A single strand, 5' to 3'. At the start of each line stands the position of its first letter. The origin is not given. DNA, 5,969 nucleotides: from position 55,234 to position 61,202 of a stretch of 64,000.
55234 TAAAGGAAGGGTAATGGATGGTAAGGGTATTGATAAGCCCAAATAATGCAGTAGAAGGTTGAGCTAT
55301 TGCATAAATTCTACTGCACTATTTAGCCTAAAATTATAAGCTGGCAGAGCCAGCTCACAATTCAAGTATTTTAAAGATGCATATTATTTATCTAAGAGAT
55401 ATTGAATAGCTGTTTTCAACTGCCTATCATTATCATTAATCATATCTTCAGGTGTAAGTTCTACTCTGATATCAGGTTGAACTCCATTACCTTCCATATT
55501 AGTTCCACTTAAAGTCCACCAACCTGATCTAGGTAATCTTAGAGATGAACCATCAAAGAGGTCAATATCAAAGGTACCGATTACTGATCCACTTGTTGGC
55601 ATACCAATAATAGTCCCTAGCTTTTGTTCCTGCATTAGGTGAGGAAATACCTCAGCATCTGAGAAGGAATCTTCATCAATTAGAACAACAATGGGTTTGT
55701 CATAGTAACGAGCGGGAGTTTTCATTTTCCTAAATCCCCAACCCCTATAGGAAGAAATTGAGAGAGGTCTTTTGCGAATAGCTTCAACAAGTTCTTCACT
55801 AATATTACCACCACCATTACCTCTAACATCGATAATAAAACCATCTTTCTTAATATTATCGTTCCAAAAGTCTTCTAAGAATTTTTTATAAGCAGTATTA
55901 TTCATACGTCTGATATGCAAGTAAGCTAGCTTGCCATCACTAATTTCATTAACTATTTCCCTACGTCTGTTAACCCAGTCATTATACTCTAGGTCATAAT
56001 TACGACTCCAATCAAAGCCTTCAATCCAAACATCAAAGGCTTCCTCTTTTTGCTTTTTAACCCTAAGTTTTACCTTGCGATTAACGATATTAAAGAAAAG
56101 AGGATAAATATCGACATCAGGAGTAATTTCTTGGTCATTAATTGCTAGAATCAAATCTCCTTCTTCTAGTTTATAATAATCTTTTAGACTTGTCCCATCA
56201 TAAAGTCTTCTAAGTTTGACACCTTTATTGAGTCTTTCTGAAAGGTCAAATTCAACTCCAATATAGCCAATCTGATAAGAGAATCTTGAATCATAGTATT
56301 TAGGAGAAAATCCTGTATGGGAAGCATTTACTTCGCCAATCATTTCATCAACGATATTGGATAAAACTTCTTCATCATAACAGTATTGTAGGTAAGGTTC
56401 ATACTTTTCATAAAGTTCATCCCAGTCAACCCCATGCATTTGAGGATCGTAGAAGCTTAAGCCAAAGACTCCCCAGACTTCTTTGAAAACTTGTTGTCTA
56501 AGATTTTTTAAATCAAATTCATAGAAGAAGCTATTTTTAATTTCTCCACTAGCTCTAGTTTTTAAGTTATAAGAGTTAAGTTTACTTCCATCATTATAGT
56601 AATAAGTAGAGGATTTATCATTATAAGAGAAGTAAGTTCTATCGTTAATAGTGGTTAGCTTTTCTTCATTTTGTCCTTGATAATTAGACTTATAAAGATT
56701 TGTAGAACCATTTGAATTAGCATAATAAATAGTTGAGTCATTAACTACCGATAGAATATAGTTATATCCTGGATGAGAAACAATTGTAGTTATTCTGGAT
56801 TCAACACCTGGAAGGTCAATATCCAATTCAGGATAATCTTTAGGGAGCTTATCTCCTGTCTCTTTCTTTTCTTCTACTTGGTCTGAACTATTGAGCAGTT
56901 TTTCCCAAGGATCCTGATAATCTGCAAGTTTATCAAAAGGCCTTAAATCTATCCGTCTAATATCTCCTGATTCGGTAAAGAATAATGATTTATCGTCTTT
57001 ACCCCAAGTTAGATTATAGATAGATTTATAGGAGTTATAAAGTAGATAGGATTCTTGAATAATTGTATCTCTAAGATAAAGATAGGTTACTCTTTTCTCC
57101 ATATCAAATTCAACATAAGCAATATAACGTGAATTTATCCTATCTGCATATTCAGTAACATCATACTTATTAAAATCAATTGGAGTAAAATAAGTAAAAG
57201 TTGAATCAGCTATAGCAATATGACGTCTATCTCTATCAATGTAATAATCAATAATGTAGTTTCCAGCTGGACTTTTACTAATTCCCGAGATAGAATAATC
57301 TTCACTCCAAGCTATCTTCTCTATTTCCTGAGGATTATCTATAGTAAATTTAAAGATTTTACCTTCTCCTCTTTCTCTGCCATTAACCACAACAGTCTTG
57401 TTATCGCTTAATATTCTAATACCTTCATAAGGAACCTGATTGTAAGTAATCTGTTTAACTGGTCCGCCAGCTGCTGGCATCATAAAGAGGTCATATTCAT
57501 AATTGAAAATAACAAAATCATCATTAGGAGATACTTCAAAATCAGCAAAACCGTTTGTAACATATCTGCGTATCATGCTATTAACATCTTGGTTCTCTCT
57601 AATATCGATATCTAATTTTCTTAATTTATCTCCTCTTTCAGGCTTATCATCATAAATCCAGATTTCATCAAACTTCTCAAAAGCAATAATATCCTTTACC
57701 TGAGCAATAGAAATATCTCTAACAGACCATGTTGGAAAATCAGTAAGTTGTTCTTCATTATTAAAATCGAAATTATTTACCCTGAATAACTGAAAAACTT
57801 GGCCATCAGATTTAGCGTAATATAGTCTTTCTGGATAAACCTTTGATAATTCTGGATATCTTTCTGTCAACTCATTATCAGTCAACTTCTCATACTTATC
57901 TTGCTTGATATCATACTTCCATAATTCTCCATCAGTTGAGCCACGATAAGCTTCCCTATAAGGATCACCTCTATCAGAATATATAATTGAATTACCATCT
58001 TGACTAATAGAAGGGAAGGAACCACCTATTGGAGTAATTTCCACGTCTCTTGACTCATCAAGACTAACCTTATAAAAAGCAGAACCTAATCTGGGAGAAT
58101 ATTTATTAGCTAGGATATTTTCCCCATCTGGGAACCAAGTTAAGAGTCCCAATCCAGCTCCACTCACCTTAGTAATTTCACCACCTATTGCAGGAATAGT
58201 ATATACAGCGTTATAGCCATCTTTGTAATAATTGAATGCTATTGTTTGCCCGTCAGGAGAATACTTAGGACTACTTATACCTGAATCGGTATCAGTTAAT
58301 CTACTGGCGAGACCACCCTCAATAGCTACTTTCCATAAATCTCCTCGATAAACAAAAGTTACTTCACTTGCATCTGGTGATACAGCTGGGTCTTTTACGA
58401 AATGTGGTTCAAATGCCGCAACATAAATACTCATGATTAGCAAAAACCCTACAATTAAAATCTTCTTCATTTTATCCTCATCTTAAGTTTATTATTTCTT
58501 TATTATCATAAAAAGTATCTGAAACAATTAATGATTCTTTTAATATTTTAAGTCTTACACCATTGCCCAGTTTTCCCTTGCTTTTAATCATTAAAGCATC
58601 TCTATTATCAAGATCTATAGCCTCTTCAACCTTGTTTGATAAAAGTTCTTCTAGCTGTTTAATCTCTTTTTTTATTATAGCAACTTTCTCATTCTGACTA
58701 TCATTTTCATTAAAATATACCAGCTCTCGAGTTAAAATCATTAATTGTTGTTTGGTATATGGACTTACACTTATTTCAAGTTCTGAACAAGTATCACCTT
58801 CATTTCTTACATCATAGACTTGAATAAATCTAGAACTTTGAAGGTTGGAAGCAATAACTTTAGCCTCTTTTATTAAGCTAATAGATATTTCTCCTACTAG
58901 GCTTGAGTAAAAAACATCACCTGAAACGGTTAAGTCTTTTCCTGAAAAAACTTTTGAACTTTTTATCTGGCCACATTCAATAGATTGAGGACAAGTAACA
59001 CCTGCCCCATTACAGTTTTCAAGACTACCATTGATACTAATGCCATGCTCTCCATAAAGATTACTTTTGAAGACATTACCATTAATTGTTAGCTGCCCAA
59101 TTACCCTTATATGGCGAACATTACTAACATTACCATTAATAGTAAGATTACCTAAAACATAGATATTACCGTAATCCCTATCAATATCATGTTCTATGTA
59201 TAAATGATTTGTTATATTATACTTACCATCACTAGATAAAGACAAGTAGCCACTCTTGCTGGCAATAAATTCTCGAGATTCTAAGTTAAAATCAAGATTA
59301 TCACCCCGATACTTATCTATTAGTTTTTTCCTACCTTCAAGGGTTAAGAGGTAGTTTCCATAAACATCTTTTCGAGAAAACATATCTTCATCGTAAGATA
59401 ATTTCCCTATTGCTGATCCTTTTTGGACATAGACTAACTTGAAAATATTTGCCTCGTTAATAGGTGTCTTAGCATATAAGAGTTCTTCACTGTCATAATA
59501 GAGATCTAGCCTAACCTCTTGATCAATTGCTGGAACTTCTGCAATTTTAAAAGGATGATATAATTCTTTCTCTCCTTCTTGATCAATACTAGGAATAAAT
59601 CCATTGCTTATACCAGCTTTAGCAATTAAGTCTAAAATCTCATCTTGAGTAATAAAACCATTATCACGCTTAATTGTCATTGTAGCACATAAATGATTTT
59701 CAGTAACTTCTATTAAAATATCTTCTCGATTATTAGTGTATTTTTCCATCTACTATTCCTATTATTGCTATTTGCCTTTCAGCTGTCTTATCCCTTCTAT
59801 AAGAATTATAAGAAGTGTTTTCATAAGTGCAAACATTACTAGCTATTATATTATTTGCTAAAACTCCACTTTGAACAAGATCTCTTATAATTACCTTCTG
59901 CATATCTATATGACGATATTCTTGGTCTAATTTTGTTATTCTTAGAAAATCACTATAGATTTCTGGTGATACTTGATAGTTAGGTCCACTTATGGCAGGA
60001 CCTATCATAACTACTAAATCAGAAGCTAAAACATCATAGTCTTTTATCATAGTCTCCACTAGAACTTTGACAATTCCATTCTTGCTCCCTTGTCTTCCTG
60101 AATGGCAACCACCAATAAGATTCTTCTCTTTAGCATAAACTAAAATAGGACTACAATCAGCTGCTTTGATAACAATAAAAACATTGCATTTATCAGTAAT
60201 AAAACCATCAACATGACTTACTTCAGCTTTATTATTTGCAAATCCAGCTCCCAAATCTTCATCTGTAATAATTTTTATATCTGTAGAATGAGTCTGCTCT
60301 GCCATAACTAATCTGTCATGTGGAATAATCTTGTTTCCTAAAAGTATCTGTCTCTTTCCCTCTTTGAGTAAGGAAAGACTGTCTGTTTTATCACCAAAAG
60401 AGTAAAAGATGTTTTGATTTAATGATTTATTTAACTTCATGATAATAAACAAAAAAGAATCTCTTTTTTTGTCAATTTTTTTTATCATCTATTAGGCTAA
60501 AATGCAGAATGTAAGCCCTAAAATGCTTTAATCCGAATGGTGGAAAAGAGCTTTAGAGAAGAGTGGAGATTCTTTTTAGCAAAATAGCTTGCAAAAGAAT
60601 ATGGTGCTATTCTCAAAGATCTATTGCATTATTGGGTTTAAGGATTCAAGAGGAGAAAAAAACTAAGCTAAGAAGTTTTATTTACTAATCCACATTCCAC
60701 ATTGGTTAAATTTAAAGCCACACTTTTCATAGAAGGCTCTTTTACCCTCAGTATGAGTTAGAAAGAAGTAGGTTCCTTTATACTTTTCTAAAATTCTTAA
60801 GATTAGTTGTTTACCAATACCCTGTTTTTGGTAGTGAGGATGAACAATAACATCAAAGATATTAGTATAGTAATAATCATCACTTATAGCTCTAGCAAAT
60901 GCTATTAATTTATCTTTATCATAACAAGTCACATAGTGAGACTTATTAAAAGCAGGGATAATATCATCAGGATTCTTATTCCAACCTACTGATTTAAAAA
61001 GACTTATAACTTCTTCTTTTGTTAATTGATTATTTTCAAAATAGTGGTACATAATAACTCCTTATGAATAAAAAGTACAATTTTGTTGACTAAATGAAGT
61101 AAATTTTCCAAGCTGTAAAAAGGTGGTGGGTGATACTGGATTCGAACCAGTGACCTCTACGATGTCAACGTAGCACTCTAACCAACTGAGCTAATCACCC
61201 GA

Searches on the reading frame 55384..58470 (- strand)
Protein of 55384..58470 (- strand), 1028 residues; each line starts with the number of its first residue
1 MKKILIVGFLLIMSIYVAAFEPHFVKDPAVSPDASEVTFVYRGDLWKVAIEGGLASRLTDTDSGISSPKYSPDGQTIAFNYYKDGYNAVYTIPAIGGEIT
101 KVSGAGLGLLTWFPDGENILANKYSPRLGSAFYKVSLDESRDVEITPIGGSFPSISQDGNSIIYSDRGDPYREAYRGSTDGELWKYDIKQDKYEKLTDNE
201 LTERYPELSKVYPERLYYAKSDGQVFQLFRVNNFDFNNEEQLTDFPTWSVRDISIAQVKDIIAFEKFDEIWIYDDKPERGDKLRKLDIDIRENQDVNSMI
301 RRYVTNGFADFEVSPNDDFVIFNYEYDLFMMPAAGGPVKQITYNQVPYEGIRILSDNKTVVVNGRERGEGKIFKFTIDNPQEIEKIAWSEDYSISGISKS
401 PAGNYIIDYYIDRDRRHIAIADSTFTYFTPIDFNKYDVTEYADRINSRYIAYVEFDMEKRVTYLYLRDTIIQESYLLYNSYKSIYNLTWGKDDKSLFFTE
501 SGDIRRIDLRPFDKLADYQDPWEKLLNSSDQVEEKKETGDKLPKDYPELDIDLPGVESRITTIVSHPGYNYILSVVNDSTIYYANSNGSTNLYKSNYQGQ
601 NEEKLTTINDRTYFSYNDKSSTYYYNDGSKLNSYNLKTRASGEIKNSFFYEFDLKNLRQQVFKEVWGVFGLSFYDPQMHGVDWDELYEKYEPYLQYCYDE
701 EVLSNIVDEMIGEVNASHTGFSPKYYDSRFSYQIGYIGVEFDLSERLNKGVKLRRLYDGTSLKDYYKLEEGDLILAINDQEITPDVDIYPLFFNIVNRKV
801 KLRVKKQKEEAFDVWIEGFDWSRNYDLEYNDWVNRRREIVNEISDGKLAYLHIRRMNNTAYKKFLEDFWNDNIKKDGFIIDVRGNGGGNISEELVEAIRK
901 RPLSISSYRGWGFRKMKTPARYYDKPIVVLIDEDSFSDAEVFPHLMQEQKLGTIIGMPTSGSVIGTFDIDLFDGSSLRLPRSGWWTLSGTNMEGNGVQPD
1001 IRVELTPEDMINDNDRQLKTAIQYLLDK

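Call 14: search_protein_families(library=pfam, proteins=[window:55384-58470:-])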
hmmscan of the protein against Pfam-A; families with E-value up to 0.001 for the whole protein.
window:55384-58470:- (1028 aa): 5 families
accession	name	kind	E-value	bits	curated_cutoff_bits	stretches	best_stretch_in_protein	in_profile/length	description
PF03572.23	Peptidase_S41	-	3.8e-30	105.1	24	1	847-1003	1-165/165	Peptidase family S41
PF14684.11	Tricorn_C1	-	2.3e-15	56.7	24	1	658-712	5-59/59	Tricorn protease C1 domain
PF00930.27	DPPIV_N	-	8.4e-08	31.8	22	0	301-344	40-81/354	Dipeptidyl peptidase IV (DPP IV) N-terminal region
PF14685.13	PDZ_Tricorn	-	3.2e-06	27.5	25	1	767-814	39-86/88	Tricorn protease PDZ domain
PF07676.18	PD40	-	0.00063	20.1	20.9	0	57-89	3-36/38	WD40-like Beta Propeller Repeat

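Call 36: find_encoding_contigs(protein=window:55384-58470:-, flank=3000, max_places=10)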
Protein window:55384-58470:- (1028 aa): no gene with exactly this product is on record in the collection.

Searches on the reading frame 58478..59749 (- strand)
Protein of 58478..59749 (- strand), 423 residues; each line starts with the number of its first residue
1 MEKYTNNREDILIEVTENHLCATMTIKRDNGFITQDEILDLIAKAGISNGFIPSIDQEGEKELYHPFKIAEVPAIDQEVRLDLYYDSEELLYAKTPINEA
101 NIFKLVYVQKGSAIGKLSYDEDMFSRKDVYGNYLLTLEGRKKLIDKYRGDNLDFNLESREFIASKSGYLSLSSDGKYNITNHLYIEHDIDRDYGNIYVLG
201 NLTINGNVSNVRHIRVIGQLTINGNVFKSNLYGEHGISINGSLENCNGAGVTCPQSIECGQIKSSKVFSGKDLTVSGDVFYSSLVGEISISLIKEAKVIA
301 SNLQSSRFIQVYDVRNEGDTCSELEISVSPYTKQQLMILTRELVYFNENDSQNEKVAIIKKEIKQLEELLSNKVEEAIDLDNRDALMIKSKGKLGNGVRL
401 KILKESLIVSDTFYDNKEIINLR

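Call 95: search_protein_families(library=pfam, proteins=[window:58478-59749:-], max_evalue=0.001)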
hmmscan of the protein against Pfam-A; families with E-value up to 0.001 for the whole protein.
window:58478-59749:- (423 aa): 1 family
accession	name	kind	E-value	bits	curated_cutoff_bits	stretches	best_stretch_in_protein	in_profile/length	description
PF03961.19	FapA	-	3.9e-17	63.2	31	1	182-349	2-171/272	Flagellar Assembly Protein A beta solenoid domain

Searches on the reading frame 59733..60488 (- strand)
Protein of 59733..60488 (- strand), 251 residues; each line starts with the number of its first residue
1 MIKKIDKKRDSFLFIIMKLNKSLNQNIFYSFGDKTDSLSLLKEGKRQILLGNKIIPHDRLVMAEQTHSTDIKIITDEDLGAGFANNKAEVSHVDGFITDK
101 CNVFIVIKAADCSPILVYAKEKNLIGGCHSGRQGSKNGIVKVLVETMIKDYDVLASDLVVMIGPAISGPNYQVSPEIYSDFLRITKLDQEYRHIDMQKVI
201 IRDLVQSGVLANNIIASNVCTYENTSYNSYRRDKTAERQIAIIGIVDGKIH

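Call 95: search_protein_families(library=pfam, proteins=[window:59733-60488:-], max_evalue=0.001)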
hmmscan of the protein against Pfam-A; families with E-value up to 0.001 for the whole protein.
window:59733-60488:- (251 aa): 1 family
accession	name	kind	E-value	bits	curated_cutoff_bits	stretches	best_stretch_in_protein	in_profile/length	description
PF02578.20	Cu-oxidase_4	-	4.1e-45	154.5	22.9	1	45-243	31-237/238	Multi-copper polyphenol oxidoreductase laccase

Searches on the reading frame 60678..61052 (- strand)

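Call 95: search_protein_families(library=pfam, proteins=[window:60678-61052:-], max_evalue=0.001)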
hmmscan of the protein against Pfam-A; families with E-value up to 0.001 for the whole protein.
window:60678-61052:- (124 aa): 4 families
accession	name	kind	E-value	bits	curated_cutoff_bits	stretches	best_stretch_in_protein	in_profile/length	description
PF13508.13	Acetyltransf_7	-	7.2e-16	58.8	27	1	37-114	2-83/84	Acetyltransferase (GNAT) domain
PF00583.31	Acetyltransf_1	-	6.8e-15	55.8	20.7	1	20-113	12-116/116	Acetyltransferase (GNAT) family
PF13673.13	Acetyltransf_10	-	4.7e-10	40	23.6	1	36-114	29-108/128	Acetyltransferase (GNAT) domain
PF17013.11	Acetyltransf_15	-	0.00019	21.4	35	1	35-95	51-105/210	Putative acetyl-transferase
